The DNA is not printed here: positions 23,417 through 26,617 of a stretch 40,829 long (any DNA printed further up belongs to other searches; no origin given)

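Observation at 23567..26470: Single-gene TIR-like / NB-ARC-type STAND / TPR protein: candidate bacterial NLR-like immune sensor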

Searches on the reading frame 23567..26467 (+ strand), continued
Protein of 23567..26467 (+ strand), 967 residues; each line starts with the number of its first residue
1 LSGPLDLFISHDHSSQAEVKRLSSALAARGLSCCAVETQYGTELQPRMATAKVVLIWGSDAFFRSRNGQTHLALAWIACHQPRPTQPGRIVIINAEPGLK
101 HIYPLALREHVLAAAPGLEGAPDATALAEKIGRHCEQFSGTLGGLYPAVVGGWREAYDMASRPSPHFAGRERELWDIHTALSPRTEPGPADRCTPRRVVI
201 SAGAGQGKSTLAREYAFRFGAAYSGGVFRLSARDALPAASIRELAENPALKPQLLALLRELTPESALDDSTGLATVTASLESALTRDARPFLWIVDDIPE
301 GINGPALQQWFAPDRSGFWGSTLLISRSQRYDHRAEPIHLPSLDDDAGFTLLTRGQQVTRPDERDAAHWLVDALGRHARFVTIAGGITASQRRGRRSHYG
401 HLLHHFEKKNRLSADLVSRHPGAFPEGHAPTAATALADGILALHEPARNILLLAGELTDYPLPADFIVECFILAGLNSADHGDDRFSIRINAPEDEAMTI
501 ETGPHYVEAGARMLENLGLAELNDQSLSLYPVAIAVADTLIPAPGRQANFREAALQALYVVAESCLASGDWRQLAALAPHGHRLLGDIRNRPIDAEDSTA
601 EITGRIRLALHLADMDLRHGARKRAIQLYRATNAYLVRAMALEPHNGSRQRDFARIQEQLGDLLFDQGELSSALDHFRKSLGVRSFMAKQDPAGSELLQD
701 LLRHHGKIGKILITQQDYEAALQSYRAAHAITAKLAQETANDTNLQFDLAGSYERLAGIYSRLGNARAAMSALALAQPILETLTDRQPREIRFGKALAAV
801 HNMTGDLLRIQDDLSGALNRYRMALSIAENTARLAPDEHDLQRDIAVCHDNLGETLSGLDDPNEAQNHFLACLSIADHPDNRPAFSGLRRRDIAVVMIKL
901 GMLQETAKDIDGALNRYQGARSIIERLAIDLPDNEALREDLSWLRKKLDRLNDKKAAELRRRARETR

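Call 29: search_protein_families(library=padloc, proteins=[L029:5983-8865:+, L032:185-2575:+, L034:678-3533:+, L037:6001-8937:+, L040:5986-8709:+, L050:6001-8883:+, L044:5899-7839:+, L047:5995-7962:+, L030:5646-8003:+, L035:5980-8316:+], max_evalue=0.01)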
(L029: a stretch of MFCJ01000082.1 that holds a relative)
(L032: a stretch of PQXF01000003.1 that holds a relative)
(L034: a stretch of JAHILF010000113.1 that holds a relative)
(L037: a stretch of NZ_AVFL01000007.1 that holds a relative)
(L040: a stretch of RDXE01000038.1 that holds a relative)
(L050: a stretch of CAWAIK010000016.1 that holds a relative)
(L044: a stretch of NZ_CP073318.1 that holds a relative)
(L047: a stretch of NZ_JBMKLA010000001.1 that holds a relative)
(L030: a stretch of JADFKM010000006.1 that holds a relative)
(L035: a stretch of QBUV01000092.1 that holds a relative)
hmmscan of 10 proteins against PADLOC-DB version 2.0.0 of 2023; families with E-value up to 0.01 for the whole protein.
L029:5983-8865:+ (960 aa): 13 families
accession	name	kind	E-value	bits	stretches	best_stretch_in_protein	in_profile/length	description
PDLC05062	PDC-S66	-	1.2e-13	49.2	1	3-84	146-228/282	-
PDLC02012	SAVED5--SAVED_TIR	-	5.3e-11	40.2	1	6-107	14-113/404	-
PDLC01169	TPR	-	3.7e-09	34.3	1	612-762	112-232/252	TPR repeats containing protein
PDLC00417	ThsB1|ThsB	-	4.7e-06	24.3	1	5-82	166-244/303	TIR-like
PDLC00424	ThsB1|ThsB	-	4.4e-05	21.4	1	7-60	103-157/234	TIR-like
PDLC00436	ThsB1|ThsB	-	0.00039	18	1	4-80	34-114/183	TIR-like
PDLC00435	ThsB1|ThsB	-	0.001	16.7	1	3-63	62-122/281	TIR-like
PDLC00422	ThsB1|ThsB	-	0.0012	16.4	1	3-80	38-121/194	TIR-like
PDLC00425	ThsB1|ThsB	-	0.0012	16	1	5-111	251-357/389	TIR-like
PDLC00728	Effector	-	0.0012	15.8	1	7-41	11-46/432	TIR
PDLC02962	RT-TIR_XII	-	0.0025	14.8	1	3-108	343-446/478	single gene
PDLC00727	Effector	-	0.0049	13.4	1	7-59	175-231/590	TIR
PDLC00430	ThsB1|ThsB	-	0.0071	13.9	0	4-38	63-98/269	TIR-like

L032:185-2575:+ (796 aa): 8 families
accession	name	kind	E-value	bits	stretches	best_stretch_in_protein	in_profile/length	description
PDLC02012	SAVED5--SAVED_TIR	-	3e-06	24.6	1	6-107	13-110/404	-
PDLC05062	PDC-S66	-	4.1e-05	21.2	1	3-85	145-228/282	-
PDLC00425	ThsB1|ThsB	-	5.1e-05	20.5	1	6-82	251-334/389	TIR-like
PDLC00436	ThsB1|ThsB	-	5.6e-05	20.7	1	5-83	34-116/183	TIR-like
PDLC00430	ThsB1|ThsB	-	0.0003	18.4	1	6-75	64-136/269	TIR-like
PDLC00422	ThsB1|ThsB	-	0.00044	17.8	1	2-80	36-120/194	TIR-like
PDLC00419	ThsB1|ThsB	-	0.0013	16.6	1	7-83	28-108/165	TIR-like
PDLC00426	ThsB1|ThsB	-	0.006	13.9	1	3-47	234-278/352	TIR-like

L034:678-3533:+ (951 aa): 5 families
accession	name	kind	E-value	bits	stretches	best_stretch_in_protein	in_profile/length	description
PDLC02012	SAVED5--SAVED_TIR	-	1e-07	29.5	1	4-110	10-114/404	-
PDLC02297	AbiEii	-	4e-07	27.7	1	681-755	190-264/307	AbiEii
PDLC05062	PDC-S66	-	6e-07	27.2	1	7-61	148-203/282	-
PDLC04140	mad8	-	0.00011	19.8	0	401-401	216-216/314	mads_8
PDLC00417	ThsB1|ThsB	-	0.0017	15.9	1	7-65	166-225/303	TIR-like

L037:6001-8937:+ (978 aa): 2 families
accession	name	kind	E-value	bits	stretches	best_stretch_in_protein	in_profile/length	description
PDLC05062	PDC-S66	-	2.4e-08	31.8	1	3-78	147-223/282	-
PDLC01169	TPR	-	0.001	16.5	0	552-639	146-221/252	TPR repeats containing protein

L040:5986-8709:+ (907 aa): 7 families
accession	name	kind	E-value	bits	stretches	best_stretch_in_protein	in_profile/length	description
PDLC02012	SAVED5--SAVED_TIR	-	3.3e-10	37.6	1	10-101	15-103/404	-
PDLC00434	ThsB1|ThsB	-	1.2e-05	22.6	1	11-85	141-216/396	TIR-like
PDLC05062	PDC-S66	-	2.8e-05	21.7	1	6-74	146-215/282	-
PDLC00422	ThsB1|ThsB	-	0.00024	18.7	1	6-82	38-120/194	TIR-like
PDLC00436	ThsB1|ThsB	-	0.00031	18.3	1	7-86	34-117/183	TIR-like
PDLC02961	RT-TIR_XII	-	0.0024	14.9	1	7-106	346-442/475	single gene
PDLC00423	ThsB1|ThsB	-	0.0056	14.4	1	9-85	36-117/190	TIR-like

L050:6001-8883:+ (960 aa): 2 families
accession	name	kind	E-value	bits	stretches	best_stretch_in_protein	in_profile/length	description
PDLC05062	PDC-S66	-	4.3e-05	21.1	1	4-68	148-213/282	-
PDLC02012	SAVED5--SAVED_TIR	-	0.0017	15.6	1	6-81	15-90/404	-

L044:5899-7839:+ (646 aa): 2 families
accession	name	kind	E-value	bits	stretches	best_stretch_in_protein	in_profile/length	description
PDLC02012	SAVED5--SAVED_TIR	-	5.4e-07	27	1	32-79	12-58/404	-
PDLC05062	PDC-S66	-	1.3e-05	22.8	1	30-107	145-223/282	-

L047:5995-7962:+ (655 aa): 2 families
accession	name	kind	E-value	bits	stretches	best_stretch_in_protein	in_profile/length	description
PDLC05062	PDC-S66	-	0.00015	19.3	1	2-57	149-205/282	-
PDLC02012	SAVED5--SAVED_TIR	-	0.0004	17.6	1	3-99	15-109/404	-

L030:5646-8003:+ (785 aa): 12 families
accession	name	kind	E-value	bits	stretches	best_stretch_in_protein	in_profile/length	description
PDLC05062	PDC-S66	-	3.8e-11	41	1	3-83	146-227/282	-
PDLC02012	SAVED5--SAVED_TIR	-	6.6e-11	39.9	1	4-106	12-110/404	-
PDLC00435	ThsB1|ThsB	-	5e-05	21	1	2-69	61-128/281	TIR-like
PDLC00417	ThsB1|ThsB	-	0.00022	18.8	1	3-82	164-244/303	TIR-like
PDLC00425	ThsB1|ThsB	-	0.00066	16.9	1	5-81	251-334/389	TIR-like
PDLC00422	ThsB1|ThsB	-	0.0022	15.5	0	4-90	39-129/194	TIR-like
PDLC00436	ThsB1|ThsB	-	0.0025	15.4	0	6-82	36-116/183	TIR-like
PDLC00424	ThsB1|ThsB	-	0.0037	15.1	1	7-60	103-157/234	TIR-like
PDLC00419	ThsB1|ThsB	-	0.0066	14.3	0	7-109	29-129/165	TIR-like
PDLC00727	Effector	-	0.0068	12.9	0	7-60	175-232/590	TIR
PDLC00420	ThsB1|ThsB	-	0.0087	13.3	0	7-83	3-83/319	TIR-like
PDLC00430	ThsB1|ThsB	-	0.0094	13.5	0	2-56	61-116/269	TIR-like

L035:5980-8316:+ (778 aa): 9 families
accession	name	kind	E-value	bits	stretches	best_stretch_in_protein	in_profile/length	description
PDLC05062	PDC-S66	-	1e-12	46.1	1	3-89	145-226/282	-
PDLC02012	SAVED5--SAVED_TIR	-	3.5e-08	31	1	5-90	12-92/404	-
PDLC00417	ThsB1|ThsB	-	2.6e-05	21.9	1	3-87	163-242/303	TIR-like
PDLC00420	ThsB1|ThsB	-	0.00015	19.1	1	6-89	1-82/319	TIR-like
PDLC00424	ThsB1|ThsB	-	0.00016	19.6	1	7-74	102-164/234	TIR-like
PDLC03957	bSEFIR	-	0.00057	17.8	1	7-65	39-94/412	-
PDLC00436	ThsB1|ThsB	-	0.0021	15.6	1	7-88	36-115/183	TIR-like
PDLC00727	Effector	-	0.0058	13.1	1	9-54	176-216/590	TIR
PDLC00728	Effector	-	0.0085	13.1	0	3-52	6-50/432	TIR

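Call 30: search_protein_families(library=pfam, proteins=[L029:5983-8865:+, L032:185-2575:+, L034:678-3533:+, L037:6001-8937:+, L040:5986-8709:+, L050:6001-8883:+, L044:5899-7839:+, L047:5995-7962:+], max_evalue=0.0001)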
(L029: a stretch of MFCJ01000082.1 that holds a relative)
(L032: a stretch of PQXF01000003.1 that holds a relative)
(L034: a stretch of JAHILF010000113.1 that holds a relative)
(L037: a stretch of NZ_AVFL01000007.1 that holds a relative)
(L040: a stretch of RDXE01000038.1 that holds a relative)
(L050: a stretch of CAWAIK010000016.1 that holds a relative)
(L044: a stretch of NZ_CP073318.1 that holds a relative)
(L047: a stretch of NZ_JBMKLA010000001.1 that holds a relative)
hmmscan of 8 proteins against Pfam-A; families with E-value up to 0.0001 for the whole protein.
L029:5983-8865:+ (960 aa): 16 families
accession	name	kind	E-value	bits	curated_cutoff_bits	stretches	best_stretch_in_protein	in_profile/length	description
PF13424.12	TPR_12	-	2.6e-86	284.3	30.1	7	691-766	1-76/77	Tetratricopeptide repeat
PF13374.12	TPR_10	-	1.6e-73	241.3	27.5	6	734-775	1-42/42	Tetratricopeptide repeat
PF24885.1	TPR_NPHP3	-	9.4e-22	78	100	2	785-899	107-221/239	Nephrocystin-3 TPR domain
PF13181.12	TPR_8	-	1.5e-19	68.9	25.7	0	738-766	4-32/34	Tetratricopeptide repeat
PF17874.7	TPR_MalT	-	6.1e-18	65.6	45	1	730-810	75-155/336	MalT-like TPR region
PF07719.23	TPR_2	-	7e-18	63.7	27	0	696-722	4-30/34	Tetratricopeptide repeat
PF13676.11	TIR_2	-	5.3e-17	62.9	28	1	8-102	1-92/122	TIR domain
PF00515.34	TPR_1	-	1.4e-16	60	27.8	0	697-722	5-30/34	Tetratricopeptide repeat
PF13176.12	TPR_7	-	2.1e-11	43.4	27.9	0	738-766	2-30/36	Tetratricopeptide repeat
PF14559.12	TPR_19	-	1.1e-09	38.9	25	0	749-804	5-52/68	Tetratricopeptide repeat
PF13174.12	TPR_6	-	6.1e-07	30.1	26.3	0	741-760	6-25/33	Tetratricopeptide repeat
PF00931.28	NB-ARC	-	3.5e-06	26.9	23.5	1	198-371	22-195/248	NB-ARC domain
PF20308.4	TPR-S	-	1.8e-05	25.7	27.6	0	836-889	3-46/102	Tetratricopeptide Repeats-Sensor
PF13431.12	TPR_17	-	3.4e-05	24.2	24.4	0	696-713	16-33/34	Tetratricopeptide repeat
PF13428.12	TPR_14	-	7.2e-05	23.5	23.5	0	699-721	7-29/44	Tetratricopeptide repeat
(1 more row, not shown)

L032:185-2575:+ (796 aa): 13 families
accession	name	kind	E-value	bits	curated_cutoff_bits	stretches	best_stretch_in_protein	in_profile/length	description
PF13424.12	TPR_12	-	1.5e-49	166.5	30.1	4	613-685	4-76/77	Tetratricopeptide repeat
PF13374.12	TPR_10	-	2.5e-48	161.2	27.5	3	611-652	1-42/42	Tetratricopeptide repeat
PF13676.11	TIR_2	-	9.8e-15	55.6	28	1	9-109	1-103/122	TIR domain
PF13181.12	TPR_8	-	5.2e-09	36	25.7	0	614-643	3-32/34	Tetratricopeptide repeat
PF07719.23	TPR_2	-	2e-08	34.2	27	0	615-640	4-29/34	Tetratricopeptide repeat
PF24885.1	TPR_NPHP3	-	2.1e-08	34.3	100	1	594-676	123-205/239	Nephrocystin-3 TPR domain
PF17874.7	TPR_MalT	-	4e-08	33.4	45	1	602-722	69-187/336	MalT-like TPR region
PF07721.20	TPR_4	-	8.3e-08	32.6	27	0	617-634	6-23/26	Tetratricopeptide repeat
PF13431.12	TPR_17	-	2e-07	31.2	24.4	0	608-633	9-34/34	Tetratricopeptide repeat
PF00931.28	NB-ARC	-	5.9e-07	29.4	23.5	1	196-399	20-222/248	NB-ARC domain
PF13432.12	TPR_16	-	6e-07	30.2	32.7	0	603-639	27-58/65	Tetratricopeptide repeat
PF14559.12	TPR_19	-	5.6e-06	27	25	0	665-724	2-53/68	Tetratricopeptide repeat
PF01582.25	TIR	-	1.2e-05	25.7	21.3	1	7-87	2-84/179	TIR domain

L034:678-3533:+ (951 aa): 17 families
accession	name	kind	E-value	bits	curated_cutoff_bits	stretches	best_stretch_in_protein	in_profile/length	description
PF13424.12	TPR_12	-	1.1e-97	320.7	30.1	7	662-733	6-77/77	Tetratricopeptide repeat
PF13374.12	TPR_10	-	2.1e-70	231.3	27.5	7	746-783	5-42/42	Tetratricopeptide repeat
PF24885.1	TPR_NPHP3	-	3.4e-66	223.5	100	4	683-776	123-216/239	Nephrocystin-3 TPR domain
PF13181.12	TPR_8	-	2.3e-25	87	25.7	0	831-859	5-33/34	Tetratricopeptide repeat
PF07719.23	TPR_2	-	4e-23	80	27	0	788-817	4-33/34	Tetratricopeptide repeat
PF13176.12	TPR_7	-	2e-19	68.4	27.9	0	704-732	2-30/36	Tetratricopeptide repeat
PF17874.7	TPR_MalT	-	1.7e-17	64.2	45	2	608-727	70-187/336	MalT-like TPR region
PF00515.34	TPR_1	-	1.3e-15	56.9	27.8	0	702-733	2-33/34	Tetratricopeptide repeat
PF13676.11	TIR_2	-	2.2e-15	57.7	28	1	11-119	2-104/122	TIR domain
PF13432.12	TPR_16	-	7.3e-13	49.1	32.7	0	664-733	2-63/65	Tetratricopeptide repeat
PF13431.12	TPR_17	-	1.8e-09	37.6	24.4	0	697-721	9-33/34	Tetratricopeptide repeat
PF13428.12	TPR_14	-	2.9e-09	37.1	23.5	0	791-819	7-35/44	Tetratricopeptide repeat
PF14559.12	TPR_19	-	1.1e-08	35.7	25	0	632-691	6-57/68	Tetratricopeptide repeat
PF07721.20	TPR_4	-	1.1e-07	32.2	27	0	701-726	1-26/26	Tetratricopeptide repeat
PF16811.11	TAtT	-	2.5e-07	30.7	26.5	0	669-696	137-164/263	TRAP transporter T-component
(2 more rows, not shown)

L037:6001-8937:+ (978 aa): 8 families
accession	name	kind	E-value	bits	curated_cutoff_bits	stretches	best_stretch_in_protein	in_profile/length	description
PF13374.12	TPR_10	-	1.7e-55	184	27.5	5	638-679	1-42/42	Tetratricopeptide repeat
PF13424.12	TPR_12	-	3.8e-48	162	30.1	4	638-710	2-74/77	Tetratricopeptide repeat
PF24885.1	TPR_NPHP3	-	1.5e-19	70.8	100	2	556-671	100-215/239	Nephrocystin-3 TPR domain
PF13676.11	TIR_2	-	3.2e-11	44.2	28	1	7-85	1-78/122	TIR domain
PF17874.7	TPR_MalT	-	5.3e-09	36.3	45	1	558-787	43-262/336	MalT-like TPR region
PF07721.20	TPR_4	-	5e-08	33.3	27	0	683-703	3-23/26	Tetratricopeptide repeat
PF00931.28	NB-ARC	-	1e-07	31.9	23.5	1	195-344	16-174/248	NB-ARC domain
PF00515.34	TPR_1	-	6.5e-06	26.2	27.8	0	641-671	3-33/34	Tetratricopeptide repeat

L040:5986-8709:+ (907 aa): 13 families
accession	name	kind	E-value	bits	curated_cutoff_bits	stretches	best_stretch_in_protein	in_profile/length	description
PF13374.12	TPR_10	-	5.4e-89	290.4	27.5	6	727-768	1-42/42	Tetratricopeptide repeat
PF13424.12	TPR_12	-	1.6e-79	262.6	30.1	6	684-759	1-76/77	Tetratricopeptide repeat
PF24885.1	TPR_NPHP3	-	1.1e-25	90.9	100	2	659-760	114-215/239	Nephrocystin-3 TPR domain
PF17874.7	TPR_MalT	-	8.9e-21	74.9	45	2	569-713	49-188/336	MalT-like TPR region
PF13676.11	TIR_2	-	9.2e-17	62.1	28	1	11-127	1-113/122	TIR domain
PF07719.23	TPR_2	-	5.3e-13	48.4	27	0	689-716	4-31/34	Tetratricopeptide repeat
PF14559.12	TPR_19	-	2.2e-10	41.2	25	0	654-717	1-56/68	Tetratricopeptide repeat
PF13181.12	TPR_8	-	2.4e-09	37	25.7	0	689-717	4-32/34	Tetratricopeptide repeat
PF00515.34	TPR_1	-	2.7e-08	33.7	27.8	0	690-716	5-31/34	Tetratricopeptide repeat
PF13176.12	TPR_7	-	2.5e-07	30.7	27.9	0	689-716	2-29/36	Tetratricopeptide repeat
PF13432.12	TPR_16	-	3e-06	28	32.7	0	650-714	3-59/65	Tetratricopeptide repeat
PF13431.12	TPR_17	-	3.4e-06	27.3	24.4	0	770-790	13-33/34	Tetratricopeptide repeat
PF07721.20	TPR_4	-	7.6e-06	26.5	27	0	648-669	5-26/26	Tetratricopeptide repeat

L050:6001-8883:+ (960 aa): 12 families
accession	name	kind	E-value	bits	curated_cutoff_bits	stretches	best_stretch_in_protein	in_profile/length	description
PF13374.12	TPR_10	-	2.7e-107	348.6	27.5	9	838-879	1-42/42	Tetratricopeptide repeat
PF13424.12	TPR_12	-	5.4e-70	232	30.1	7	879-954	1-76/77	Tetratricopeptide repeat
PF24885.1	TPR_NPHP3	-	4.4e-20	72.5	100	0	696-774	124-202/239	Nephrocystin-3 TPR domain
PF07721.20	TPR_4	-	9.6e-17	60.3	27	0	842-859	4-21/26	Tetratricopeptide repeat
PF13432.12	TPR_16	-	2.4e-16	60.2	32.7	0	844-908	2-58/65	Tetratricopeptide repeat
PF17874.7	TPR_MalT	-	6e-14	52.5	45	2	811-948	54-186/336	MalT-like TPR region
PF07719.23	TPR_2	-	2.7e-11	43.1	27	0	632-657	4-29/34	Tetratricopeptide repeat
PF13431.12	TPR_17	-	3.5e-11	42.9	24.4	0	793-816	9-32/34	Tetratricopeptide repeat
PF13676.11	TIR_2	-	7.8e-11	43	28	1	7-107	1-99/122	TIR domain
PF23175.1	bHLH_STRA8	-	8.1e-10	39.1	25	0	855-900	6-50/80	Stimulated by retinoic acid gene 8 protein bHLH domain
PF14559.12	TPR_19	-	6.4e-09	36.5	25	0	891-952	1-54/68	Tetratricopeptide repeat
PF00931.28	NB-ARC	-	2e-05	24.4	23.5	1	195-399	22-221/248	NB-ARC domain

L044:5899-7839:+ (646 aa): 2 families
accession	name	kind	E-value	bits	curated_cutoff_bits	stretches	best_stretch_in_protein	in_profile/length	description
PF13676.11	TIR_2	-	1.4e-13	51.8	28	1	36-144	1-111/122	TIR domain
PF13191.12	AAA_16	-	2.1e-05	25.5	32.6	1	193-294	1-96/167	AAA ATPase domain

L047:5995-7962:+ (655 aa): 1 family
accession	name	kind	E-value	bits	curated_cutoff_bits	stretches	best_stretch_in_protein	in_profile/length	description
PF13676.11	TIR_2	-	7.1e-12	46.3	28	1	4-120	1-118/122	TIR domain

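Call 64: find_encoding_contigs(protein=P0065, flank=8000, max_places=2)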
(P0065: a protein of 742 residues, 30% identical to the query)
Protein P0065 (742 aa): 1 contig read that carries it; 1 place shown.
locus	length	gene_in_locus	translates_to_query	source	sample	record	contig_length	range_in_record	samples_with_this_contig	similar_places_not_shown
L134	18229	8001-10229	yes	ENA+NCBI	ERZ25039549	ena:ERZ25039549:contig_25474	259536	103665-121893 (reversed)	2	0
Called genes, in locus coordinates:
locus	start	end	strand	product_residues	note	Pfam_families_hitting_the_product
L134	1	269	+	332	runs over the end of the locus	-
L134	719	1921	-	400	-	PF08309:LVIVD (faint)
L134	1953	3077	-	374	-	PF00005:ABC_tran, PF13304:AAA_21 (faint), PF08402:TOBE_2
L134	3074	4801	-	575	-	PF00528:BPD_transp_1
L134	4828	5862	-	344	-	PF01547:SBP_bac_1, PF13531:SBP_bac_11, PF13416:SBP_bac_8, PF13343:SBP_bac_6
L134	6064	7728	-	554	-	PF01996:F420_ligase, PF01933:CofD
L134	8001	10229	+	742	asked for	PF13676:TIR_2, PF13424:TPR_12 (faint), PF13191:AAA_16 (weak), PF13374:TPR_10 (faint), PF25000:DUF7779, PF13371:TPR_9 (faint), PF14559:TPR_19 (faint)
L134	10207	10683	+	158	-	-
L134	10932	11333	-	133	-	PF01177:Asp_Glu_race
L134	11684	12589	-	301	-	PF01522:Polysacc_deac_1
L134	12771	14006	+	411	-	PF07690:MFS_1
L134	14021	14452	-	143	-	PF08818:DUF1801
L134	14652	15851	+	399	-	PF00872:Transposase_mut, PF10551:MULE (weak)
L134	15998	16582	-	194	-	-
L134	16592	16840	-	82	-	-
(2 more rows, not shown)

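Call 65: find_encoding_contigs(protein=P0064, flank=8000, max_places=2)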
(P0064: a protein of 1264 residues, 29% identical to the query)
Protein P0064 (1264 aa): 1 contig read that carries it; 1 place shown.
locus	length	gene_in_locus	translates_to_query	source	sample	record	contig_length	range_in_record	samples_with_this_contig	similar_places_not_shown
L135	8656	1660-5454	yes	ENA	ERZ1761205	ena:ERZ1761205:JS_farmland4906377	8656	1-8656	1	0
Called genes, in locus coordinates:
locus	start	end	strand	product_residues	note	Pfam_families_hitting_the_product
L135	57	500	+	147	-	-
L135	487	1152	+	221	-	PF08843:AbiEii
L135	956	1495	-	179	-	-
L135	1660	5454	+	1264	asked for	PF13676:TIR_2, PF13424:TPR_12 (weak), PF24885:TPR_NPHP3 (faint), PF13424:TPR_12, PF13374:TPR_10 (weak), PF13424:TPR_12, PF13374:TPR_10 (weak)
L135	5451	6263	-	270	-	-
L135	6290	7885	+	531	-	PF14319:Zn_Tnp_IS91, PF04986:Y2_Tnp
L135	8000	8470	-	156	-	-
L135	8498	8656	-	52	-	?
